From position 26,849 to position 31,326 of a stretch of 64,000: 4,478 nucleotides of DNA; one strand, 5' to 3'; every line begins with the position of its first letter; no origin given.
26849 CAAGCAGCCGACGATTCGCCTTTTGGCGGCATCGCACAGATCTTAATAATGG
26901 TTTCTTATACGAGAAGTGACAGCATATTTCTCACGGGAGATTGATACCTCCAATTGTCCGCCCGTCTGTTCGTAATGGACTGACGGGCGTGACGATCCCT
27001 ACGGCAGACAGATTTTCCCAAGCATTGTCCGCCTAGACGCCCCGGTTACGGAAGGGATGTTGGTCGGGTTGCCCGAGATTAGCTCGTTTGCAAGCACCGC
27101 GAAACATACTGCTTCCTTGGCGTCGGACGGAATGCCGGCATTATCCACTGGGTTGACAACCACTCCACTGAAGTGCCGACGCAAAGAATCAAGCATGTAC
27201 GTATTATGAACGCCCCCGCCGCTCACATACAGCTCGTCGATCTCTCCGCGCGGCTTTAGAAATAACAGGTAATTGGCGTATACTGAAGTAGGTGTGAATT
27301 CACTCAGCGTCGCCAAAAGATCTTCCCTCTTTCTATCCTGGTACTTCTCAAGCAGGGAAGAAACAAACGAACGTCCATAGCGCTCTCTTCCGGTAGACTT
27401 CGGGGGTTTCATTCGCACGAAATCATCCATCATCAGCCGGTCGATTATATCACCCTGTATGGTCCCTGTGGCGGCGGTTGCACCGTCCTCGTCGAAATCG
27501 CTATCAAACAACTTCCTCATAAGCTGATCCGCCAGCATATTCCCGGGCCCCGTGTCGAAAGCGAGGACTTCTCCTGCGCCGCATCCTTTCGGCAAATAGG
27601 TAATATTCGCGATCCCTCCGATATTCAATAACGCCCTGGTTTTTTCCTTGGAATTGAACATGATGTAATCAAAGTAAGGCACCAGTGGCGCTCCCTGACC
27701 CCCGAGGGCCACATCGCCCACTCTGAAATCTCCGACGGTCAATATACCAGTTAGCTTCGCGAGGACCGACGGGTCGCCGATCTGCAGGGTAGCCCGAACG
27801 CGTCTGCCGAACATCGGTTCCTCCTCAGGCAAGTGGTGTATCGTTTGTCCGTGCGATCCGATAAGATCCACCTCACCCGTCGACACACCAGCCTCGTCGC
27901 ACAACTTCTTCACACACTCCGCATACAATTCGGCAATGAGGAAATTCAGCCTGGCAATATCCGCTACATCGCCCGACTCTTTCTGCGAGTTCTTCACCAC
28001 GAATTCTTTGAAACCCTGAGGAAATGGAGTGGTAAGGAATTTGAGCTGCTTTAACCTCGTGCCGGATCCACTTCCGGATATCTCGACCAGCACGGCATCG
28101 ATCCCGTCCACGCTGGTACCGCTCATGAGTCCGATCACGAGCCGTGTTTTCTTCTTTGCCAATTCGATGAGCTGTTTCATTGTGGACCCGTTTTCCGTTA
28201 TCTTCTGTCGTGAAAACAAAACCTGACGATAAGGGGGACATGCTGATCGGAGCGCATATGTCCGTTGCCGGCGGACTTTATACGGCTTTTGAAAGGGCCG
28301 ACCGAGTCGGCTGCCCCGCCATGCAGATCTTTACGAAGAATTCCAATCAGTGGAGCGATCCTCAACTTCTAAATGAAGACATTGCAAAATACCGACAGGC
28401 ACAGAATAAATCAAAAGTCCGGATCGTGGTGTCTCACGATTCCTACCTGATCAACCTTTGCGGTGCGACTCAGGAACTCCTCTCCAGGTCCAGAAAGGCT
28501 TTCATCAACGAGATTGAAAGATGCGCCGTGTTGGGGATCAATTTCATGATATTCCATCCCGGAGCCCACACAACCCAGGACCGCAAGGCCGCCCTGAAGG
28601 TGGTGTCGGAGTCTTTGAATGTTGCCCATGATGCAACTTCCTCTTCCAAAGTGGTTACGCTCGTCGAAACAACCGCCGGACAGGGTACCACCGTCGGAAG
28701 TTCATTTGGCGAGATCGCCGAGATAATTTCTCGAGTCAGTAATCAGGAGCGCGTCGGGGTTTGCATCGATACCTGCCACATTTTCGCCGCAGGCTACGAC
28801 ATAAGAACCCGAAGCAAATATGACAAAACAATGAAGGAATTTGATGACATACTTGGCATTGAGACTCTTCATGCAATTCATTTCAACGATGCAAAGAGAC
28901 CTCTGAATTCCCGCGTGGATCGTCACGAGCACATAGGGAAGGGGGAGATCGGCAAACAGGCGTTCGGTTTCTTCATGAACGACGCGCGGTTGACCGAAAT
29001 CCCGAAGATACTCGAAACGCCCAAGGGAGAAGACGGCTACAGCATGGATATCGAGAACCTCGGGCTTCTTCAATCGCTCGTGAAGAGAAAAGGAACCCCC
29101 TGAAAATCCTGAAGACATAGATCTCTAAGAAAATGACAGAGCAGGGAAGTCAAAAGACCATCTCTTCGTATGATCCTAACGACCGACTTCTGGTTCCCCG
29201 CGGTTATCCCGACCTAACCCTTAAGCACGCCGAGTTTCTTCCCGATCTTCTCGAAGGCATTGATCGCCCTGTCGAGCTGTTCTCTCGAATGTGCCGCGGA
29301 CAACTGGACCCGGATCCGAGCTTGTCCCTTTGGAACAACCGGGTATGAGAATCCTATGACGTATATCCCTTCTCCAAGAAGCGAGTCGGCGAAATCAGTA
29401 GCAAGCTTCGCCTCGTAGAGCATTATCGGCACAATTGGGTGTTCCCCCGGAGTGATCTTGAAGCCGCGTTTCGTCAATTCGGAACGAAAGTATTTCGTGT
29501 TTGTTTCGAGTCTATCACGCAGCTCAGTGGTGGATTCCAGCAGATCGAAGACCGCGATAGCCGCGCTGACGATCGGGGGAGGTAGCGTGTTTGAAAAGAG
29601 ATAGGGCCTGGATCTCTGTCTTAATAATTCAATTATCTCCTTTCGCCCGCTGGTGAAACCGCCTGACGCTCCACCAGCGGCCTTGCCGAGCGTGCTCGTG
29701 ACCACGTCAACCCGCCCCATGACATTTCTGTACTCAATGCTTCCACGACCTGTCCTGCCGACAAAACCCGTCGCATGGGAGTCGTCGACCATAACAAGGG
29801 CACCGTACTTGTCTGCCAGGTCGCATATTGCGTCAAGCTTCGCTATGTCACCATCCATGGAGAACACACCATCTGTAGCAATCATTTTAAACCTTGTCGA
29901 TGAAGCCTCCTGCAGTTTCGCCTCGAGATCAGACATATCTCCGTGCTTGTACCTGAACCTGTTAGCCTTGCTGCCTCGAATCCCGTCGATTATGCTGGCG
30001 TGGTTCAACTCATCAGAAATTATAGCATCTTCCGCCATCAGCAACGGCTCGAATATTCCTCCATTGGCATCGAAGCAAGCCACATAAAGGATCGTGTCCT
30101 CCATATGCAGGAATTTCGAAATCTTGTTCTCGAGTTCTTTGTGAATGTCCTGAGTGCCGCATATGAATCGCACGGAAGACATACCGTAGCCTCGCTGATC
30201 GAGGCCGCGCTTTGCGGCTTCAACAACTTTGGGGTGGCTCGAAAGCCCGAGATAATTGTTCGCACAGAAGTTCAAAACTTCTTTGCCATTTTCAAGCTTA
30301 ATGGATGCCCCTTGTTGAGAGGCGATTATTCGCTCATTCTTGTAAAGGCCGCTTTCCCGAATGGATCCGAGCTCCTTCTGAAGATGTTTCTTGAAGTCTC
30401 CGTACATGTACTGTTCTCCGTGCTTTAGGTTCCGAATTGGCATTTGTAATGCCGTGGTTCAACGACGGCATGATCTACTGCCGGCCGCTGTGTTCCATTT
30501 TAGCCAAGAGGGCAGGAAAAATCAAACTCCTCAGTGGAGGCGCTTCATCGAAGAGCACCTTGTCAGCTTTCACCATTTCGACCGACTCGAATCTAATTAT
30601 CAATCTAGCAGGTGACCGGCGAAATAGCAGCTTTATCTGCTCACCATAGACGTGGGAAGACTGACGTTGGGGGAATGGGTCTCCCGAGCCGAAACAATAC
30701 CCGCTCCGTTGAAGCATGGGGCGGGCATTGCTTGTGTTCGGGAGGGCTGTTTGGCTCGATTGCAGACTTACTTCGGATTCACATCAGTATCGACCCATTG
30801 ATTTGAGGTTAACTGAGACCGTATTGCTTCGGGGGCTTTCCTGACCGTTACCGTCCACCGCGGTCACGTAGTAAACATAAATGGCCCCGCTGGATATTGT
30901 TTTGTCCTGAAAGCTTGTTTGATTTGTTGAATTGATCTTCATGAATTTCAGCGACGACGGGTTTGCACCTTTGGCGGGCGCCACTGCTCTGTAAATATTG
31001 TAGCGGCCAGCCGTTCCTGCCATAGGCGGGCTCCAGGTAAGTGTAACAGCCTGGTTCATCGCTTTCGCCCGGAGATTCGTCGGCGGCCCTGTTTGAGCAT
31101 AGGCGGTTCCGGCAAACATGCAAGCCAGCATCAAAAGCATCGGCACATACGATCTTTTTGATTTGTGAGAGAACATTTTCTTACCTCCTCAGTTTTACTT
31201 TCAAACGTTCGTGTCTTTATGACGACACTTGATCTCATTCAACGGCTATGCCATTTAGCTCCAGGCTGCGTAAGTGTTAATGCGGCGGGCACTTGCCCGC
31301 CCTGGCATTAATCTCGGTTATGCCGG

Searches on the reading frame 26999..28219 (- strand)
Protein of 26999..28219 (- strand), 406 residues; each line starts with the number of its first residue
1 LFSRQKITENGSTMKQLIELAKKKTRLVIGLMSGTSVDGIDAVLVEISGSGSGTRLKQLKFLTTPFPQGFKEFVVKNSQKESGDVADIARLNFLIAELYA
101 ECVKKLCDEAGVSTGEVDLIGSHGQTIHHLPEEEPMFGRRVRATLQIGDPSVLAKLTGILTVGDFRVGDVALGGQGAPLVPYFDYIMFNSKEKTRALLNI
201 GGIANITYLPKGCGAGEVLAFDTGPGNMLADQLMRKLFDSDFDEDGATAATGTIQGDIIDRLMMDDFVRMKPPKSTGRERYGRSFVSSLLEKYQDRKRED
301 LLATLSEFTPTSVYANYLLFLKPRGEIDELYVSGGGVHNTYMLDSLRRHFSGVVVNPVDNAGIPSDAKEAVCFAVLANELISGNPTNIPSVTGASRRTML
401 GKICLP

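Call 7: search_protein_families(library=pfam, proteins=[window:26999-28219:-], max_evalue=0.001)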
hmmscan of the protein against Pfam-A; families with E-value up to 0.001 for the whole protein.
window:26999-28219:- (406 aa): 1 family
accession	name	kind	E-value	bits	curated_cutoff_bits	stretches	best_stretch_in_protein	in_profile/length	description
PF03702.20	AnmK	-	3.1e-104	349.4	24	1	27-403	2-364/367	Anhydro-N-acetylmuramic acid kinase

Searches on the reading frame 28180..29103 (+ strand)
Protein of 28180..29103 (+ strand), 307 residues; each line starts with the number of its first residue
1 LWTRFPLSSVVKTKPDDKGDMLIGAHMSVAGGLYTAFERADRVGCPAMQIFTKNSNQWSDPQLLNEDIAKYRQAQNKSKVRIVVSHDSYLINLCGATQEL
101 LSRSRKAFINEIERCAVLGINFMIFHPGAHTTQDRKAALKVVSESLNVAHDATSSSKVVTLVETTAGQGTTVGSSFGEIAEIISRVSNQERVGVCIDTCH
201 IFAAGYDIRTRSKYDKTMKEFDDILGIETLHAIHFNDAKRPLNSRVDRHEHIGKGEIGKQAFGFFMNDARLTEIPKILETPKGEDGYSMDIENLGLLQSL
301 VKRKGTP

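Call 51: search_protein_families(library=pfam, proteins=[window:28180-29103:+], max_evalue=0.00001)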
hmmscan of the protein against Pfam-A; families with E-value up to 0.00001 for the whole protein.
window:28180-29103:+ (307 aa): 1 family
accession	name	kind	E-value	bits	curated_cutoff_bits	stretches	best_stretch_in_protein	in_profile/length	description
PF01261.30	AP_endonuc_2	-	2.5e-51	175.2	31.1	1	37-292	1-244/249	Xylose isomerase-like TIM barrel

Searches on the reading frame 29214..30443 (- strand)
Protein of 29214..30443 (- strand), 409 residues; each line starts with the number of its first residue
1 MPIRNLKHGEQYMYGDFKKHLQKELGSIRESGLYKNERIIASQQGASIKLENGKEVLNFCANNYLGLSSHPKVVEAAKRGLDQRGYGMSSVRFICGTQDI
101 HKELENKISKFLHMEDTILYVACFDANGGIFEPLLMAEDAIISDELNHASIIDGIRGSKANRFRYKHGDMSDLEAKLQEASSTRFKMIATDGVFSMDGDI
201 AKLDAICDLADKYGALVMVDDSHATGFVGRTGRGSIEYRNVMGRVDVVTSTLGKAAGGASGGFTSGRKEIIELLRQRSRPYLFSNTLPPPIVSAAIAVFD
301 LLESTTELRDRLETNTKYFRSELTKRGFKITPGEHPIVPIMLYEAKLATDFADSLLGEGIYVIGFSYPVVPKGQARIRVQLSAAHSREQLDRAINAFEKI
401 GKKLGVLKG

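Call 7: search_protein_families(library=pfam, proteins=[window:29214-30443:-], max_evalue=0.001)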
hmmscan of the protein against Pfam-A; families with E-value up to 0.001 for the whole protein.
window:29214-30443:- (409 aa): 2 families
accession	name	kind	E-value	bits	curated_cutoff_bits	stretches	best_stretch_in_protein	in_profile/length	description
PF00155.27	Aminotran_1_2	-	1.5e-68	232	19.7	1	55-397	2-361/361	Aminotransferase class I and II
PF00464.25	SHMT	-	0.00018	20.7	27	1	171-330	156-323/399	Serine hydroxymethyltransferase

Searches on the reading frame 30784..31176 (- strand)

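Call 7: search_protein_families(library=pfam, proteins=[window:30784-31176:-], max_evalue=0.001)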
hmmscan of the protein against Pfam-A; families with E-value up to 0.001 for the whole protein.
window:30784-31176:- (130 aa): 1 family
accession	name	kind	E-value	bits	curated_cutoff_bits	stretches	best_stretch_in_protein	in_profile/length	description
PF00041.27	fn3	-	2.6e-08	34.4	25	1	31-121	2-82/84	Fibronectin type III domain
